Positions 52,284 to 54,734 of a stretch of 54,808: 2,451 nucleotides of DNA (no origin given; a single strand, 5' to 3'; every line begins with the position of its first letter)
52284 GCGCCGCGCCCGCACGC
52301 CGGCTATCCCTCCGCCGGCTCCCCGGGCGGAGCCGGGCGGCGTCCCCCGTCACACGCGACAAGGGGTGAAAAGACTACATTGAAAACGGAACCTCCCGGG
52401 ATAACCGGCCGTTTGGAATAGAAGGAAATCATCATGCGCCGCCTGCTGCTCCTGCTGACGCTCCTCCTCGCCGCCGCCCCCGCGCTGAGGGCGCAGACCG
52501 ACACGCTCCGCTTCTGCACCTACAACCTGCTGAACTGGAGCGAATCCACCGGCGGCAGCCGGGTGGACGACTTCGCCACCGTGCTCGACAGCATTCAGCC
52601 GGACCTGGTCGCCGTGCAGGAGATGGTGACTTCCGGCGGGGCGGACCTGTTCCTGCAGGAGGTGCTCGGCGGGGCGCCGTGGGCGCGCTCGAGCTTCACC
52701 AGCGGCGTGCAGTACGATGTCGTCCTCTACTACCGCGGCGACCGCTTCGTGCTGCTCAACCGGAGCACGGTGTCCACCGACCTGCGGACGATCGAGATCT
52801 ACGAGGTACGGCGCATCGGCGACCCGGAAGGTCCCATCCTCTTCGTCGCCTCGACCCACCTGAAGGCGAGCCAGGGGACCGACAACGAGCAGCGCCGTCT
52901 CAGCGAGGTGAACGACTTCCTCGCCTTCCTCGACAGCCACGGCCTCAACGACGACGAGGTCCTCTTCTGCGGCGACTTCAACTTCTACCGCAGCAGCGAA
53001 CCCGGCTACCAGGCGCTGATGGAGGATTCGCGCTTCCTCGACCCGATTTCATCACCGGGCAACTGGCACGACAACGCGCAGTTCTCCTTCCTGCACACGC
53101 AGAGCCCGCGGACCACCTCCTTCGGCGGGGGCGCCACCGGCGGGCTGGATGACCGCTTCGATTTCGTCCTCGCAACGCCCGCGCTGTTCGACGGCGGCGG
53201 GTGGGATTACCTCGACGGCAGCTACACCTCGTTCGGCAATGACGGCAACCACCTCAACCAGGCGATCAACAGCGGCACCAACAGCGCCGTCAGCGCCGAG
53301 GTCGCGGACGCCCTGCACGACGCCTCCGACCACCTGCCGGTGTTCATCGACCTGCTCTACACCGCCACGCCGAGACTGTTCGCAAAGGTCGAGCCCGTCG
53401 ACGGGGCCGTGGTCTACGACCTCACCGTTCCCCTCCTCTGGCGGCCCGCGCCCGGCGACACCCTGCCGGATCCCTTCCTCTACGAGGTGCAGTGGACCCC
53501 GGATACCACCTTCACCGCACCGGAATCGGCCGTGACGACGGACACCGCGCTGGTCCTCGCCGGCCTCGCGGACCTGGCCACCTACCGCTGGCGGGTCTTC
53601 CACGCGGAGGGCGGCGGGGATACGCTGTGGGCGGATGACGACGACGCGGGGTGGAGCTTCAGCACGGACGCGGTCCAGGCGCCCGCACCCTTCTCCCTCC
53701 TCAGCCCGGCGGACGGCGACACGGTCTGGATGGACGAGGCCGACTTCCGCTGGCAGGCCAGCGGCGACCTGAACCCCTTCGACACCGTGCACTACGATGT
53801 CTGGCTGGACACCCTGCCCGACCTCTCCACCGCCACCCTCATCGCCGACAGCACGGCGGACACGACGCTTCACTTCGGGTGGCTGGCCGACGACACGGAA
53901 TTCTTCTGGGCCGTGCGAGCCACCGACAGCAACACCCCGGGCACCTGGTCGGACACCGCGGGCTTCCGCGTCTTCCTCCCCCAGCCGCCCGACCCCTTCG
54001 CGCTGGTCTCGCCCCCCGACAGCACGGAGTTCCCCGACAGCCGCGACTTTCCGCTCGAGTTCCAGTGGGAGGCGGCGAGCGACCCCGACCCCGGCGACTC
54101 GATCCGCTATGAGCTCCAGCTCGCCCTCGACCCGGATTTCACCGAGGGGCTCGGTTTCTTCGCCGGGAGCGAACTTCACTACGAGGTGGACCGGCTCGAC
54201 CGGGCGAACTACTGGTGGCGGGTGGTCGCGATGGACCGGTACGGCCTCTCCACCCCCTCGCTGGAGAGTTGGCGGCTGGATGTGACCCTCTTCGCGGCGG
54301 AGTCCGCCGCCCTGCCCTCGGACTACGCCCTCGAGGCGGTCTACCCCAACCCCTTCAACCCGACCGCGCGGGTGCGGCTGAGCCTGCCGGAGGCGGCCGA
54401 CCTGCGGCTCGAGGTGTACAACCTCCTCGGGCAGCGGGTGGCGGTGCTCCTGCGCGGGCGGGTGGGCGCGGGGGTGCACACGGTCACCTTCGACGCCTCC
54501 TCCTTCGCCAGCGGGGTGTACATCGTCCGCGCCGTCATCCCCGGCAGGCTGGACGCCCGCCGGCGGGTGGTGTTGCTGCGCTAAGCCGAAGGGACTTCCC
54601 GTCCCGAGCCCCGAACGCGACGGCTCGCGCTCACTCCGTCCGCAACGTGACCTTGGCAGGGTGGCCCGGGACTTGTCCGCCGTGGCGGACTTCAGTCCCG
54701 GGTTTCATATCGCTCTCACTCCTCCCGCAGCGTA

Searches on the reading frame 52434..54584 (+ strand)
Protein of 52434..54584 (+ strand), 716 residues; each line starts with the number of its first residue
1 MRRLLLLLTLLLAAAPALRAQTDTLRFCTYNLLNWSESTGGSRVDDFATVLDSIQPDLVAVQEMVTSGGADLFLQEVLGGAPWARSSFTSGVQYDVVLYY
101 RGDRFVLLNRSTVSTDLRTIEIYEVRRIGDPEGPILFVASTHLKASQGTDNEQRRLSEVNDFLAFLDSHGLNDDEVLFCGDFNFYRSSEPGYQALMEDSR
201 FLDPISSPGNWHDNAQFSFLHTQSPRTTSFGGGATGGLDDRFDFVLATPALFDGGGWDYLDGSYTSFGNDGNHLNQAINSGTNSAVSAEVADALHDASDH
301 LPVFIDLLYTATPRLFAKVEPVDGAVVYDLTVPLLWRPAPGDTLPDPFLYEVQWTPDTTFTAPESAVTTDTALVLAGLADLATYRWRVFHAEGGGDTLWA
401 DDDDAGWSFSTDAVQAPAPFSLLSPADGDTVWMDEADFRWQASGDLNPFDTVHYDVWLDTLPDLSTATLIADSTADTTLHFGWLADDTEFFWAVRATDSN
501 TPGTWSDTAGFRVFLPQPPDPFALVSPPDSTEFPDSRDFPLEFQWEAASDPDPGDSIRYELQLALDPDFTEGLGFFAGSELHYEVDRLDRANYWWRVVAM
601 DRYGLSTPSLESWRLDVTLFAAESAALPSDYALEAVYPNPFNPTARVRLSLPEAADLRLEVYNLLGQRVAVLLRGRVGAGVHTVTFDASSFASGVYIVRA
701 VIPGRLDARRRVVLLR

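Call 28: search_protein_families(library=pfam, proteins=[window:52434-54584:+], max_evalue=0.01)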
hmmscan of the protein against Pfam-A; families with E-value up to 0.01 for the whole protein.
window:52434-54584:+ (716 aa): 2 families
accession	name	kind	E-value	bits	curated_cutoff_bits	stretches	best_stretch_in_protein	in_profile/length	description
PF03372.29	Exo_endo_phos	-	1.5e-10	41.6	24.5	1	43-300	18-225/225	Endonuclease/Exonuclease/phosphatase family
PF18962.6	Por_Secre_tail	-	5.3e-07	30.3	27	1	636-699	1-61/75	Secretion system C-terminal sorting domain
